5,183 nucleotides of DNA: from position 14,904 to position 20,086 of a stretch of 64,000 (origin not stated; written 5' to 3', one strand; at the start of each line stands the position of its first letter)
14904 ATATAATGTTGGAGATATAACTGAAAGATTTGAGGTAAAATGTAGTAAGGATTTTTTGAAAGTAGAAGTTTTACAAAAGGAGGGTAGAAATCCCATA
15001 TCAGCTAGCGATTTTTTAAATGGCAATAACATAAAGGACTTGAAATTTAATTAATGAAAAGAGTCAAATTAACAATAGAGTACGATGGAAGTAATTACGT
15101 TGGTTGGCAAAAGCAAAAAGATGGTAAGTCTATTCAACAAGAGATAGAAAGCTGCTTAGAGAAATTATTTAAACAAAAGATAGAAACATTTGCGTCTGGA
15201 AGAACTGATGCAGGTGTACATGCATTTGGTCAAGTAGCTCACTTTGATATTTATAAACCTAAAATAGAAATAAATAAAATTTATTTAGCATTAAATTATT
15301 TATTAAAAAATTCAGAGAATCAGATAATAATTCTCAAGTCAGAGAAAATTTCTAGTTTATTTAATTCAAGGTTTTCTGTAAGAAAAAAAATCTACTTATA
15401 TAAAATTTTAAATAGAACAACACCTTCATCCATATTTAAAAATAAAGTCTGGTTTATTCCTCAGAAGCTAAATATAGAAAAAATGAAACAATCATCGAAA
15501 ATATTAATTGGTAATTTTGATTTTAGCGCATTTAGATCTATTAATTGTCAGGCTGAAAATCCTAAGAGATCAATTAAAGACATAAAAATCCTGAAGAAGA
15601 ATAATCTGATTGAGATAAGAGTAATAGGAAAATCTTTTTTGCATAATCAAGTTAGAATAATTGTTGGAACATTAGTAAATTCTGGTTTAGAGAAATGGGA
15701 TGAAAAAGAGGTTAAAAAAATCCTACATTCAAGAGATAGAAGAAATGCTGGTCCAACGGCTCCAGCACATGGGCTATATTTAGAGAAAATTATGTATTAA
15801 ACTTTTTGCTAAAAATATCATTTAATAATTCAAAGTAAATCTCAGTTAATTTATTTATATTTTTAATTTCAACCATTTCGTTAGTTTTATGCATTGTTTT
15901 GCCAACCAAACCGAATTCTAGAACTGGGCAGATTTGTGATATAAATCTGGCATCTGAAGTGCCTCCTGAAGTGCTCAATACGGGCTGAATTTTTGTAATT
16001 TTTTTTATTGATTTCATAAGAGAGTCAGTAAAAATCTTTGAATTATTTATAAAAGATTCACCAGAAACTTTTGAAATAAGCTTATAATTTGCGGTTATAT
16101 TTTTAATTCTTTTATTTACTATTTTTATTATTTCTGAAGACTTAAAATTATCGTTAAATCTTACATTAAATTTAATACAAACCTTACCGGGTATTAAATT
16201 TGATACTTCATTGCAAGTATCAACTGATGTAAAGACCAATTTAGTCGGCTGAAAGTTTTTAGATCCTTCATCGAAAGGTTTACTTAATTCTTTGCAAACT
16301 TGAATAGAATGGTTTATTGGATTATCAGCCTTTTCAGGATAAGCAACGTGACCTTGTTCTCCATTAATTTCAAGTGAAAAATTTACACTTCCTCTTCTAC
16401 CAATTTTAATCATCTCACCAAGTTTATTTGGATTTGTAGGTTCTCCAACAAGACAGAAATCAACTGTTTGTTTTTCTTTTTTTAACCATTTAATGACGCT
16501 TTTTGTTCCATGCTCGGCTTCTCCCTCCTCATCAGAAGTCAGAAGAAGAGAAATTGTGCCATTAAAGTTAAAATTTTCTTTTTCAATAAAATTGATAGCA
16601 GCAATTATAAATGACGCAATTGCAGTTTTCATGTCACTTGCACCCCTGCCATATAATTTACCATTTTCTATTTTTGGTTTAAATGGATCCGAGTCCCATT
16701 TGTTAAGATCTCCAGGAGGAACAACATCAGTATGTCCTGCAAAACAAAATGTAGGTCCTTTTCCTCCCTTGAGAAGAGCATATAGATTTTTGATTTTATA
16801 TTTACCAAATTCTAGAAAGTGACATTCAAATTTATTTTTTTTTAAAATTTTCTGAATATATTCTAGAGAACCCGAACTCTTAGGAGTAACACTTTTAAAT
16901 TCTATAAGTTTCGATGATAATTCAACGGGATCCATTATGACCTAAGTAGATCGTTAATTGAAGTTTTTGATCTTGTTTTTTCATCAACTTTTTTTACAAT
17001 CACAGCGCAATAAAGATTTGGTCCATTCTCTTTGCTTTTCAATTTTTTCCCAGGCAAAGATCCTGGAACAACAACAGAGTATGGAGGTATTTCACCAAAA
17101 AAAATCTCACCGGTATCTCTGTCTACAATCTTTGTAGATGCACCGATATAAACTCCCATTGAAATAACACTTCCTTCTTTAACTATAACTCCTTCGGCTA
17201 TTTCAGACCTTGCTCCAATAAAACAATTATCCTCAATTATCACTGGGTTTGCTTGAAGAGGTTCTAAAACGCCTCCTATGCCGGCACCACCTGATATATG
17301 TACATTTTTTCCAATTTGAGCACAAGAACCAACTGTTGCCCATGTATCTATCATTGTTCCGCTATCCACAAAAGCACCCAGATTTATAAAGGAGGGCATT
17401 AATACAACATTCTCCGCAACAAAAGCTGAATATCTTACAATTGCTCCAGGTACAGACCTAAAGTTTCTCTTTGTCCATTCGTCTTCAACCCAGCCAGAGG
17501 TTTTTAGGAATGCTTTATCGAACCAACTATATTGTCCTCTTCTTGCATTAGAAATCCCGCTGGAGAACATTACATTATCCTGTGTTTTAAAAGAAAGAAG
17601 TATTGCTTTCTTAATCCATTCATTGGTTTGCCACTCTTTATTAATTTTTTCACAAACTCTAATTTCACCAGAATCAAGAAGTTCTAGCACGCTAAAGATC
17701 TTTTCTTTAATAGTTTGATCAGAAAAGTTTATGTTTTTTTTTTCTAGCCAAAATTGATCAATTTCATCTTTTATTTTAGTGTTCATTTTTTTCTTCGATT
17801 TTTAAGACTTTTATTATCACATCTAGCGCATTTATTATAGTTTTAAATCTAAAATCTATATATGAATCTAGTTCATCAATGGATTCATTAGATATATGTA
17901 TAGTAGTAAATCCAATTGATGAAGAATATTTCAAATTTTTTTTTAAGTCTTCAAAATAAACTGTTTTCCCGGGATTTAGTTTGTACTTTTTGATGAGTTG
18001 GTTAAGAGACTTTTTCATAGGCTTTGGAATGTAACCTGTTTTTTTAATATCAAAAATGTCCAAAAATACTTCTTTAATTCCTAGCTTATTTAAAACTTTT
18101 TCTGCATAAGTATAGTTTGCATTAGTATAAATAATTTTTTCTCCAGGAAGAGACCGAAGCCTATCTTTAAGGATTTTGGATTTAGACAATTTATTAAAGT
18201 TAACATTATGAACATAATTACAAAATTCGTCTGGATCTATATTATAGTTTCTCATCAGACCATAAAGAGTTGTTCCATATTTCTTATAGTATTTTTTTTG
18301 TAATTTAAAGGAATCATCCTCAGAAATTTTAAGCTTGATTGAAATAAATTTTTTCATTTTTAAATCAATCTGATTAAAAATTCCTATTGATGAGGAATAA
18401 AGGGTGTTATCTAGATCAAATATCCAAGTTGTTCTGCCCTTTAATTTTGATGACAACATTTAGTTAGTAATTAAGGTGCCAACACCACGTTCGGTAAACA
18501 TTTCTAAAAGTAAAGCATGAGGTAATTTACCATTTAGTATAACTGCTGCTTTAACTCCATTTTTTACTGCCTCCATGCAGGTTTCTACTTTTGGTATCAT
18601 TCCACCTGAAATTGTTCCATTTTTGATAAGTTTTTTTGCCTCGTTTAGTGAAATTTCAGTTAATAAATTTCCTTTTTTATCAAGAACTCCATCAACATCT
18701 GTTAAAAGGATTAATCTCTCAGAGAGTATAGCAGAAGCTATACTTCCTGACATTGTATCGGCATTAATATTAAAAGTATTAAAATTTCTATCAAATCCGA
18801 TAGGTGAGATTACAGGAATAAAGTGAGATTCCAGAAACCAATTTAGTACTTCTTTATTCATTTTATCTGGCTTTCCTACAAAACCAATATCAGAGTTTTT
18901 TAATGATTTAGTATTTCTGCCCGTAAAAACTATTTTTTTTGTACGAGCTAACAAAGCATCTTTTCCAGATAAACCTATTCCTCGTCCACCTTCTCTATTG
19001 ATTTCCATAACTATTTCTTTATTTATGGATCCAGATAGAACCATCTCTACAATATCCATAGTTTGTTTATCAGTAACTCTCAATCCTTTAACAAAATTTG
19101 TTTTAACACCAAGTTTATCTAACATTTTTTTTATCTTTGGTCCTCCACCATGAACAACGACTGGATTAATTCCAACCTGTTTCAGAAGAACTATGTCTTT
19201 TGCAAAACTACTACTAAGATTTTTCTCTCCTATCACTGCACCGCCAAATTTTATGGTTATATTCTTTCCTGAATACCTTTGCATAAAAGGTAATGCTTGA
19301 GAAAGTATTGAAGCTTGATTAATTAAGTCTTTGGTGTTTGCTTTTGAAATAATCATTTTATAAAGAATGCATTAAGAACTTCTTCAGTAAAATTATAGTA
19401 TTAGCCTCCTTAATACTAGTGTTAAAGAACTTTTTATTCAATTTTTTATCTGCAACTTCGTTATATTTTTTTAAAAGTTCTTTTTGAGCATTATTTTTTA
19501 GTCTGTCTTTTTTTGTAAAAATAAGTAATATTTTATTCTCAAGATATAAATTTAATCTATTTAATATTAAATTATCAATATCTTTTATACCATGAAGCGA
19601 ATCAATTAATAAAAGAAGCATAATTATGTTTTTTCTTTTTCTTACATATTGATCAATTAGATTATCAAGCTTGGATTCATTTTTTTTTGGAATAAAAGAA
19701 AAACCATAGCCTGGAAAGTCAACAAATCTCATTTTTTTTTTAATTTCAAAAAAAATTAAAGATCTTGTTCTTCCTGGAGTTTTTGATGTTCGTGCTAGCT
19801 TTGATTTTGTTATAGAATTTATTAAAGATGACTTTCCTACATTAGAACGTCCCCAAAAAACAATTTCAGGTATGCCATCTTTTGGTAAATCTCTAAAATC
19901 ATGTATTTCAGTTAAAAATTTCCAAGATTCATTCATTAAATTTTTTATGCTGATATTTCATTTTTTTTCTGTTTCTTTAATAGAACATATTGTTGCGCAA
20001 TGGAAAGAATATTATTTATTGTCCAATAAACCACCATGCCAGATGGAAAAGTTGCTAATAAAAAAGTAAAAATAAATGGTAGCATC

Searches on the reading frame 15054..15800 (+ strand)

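Call 86: search_protein_families(library=pfam, proteins=[window:15054-15800:+], max_evalue=0.0001)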
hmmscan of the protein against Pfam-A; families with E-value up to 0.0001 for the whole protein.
window:15054-15800:+ (248 aa): 1 family
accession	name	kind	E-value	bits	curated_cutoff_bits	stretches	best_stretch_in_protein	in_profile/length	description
PF01416.25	PseudoU_synth_1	-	1.6e-37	128.7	23.3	2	150-248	4-107/108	tRNA pseudouridine synthase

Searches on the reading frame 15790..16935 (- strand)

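Call 86: search_protein_families(library=pfam, proteins=[window:15790-16935:-], max_evalue=0.0001)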
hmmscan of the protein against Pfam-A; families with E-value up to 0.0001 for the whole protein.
window:15790-16935:- (381 aa): 2 families
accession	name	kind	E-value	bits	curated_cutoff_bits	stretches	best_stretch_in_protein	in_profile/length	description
PF01546.33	Peptidase_M20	-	1.2e-40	140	24.6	1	64-372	1-205/206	Peptidase family M20/M25/M40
PF07687.19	M20_dimer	-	1.9e-17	63.6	21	1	178-284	1-106/107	Peptidase dimerisation domain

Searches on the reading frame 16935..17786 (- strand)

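Call 86: search_protein_families(library=pfam, proteins=[window:16935-17786:-], max_evalue=0.0001)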
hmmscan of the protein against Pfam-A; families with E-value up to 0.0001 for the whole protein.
window:16935-17786:- (283 aa): 4 families
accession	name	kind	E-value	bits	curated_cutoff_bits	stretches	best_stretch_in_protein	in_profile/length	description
PF14805.11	THDPS_N_2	-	2e-20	73.1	25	1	5-67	2-66/67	Tetrahydrodipicolinate N-succinyltransferase N-terminal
PF14602.12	Hexapep_2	-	1.1e-13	51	27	1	181-216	1-34/34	Hexapeptide repeat of succinyl-transferase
PF00132.30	Hexapep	-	1.2e-12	47.4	27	2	182-215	2-35/36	Bacterial transferase hexapeptide (six repeats)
PF25084.1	LbH_EIF2B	-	3.5e-06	27.4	54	1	133-220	23-105/105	EIF2B subunit epsilon LbH domain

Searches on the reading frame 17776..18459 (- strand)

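Call 86: search_protein_families(library=pfam, proteins=[window:17776-18459:-], max_evalue=0.0001)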
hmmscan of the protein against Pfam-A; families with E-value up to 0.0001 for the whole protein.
window:17776-18459:- (227 aa): 2 families
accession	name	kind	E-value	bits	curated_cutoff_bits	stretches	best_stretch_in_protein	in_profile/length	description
PF00702.32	Hydrolase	-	1.1e-11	46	26.4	1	13-171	5-179/191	haloacid dehalogenase-like hydrolase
PF13419.12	HAD_2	-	3.5e-10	40.7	23.8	1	13-187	2-176/178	Haloacid dehalogenase-like hydrolase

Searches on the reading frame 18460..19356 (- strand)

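Call 86: search_protein_families(library=pfam, proteins=[window:18460-19356:-], max_evalue=0.0001)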
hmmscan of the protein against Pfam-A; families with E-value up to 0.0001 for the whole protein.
window:18460-19356:- (298 aa): 1 family
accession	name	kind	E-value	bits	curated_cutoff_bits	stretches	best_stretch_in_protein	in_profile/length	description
PF00696.33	AA_kinase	-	8.4e-47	160.3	24.9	1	35-275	5-234/234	Amino acid kinase family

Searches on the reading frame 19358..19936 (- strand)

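Call 86: search_protein_families(library=pfam, proteins=[window:19358-19936:-], max_evalue=0.0001)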
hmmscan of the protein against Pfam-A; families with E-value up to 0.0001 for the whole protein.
window:19358-19936:- (192 aa): 5 families
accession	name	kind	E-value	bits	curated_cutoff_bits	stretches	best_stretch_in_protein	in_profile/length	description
PF01926.29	MMR_HSR1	-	1.5e-20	73.9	21.9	1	24-142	1-113/113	50S ribosome-binding GTPase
PF04548.22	AIG1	-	6.2e-07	29.4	27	1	24-160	2-143/212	AIG1 family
PF03193.22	RsgA_GTPase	-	1.1e-06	29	30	0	25-76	109-167/174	RsgA GTPase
PF02421.24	FeoB_N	-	1.8e-06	28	27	1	25-149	3-121/156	Ferrous iron transport protein B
PF00350.29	Dynamin_N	-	2.7e-06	28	27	0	25-54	1-30/168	Dynamin family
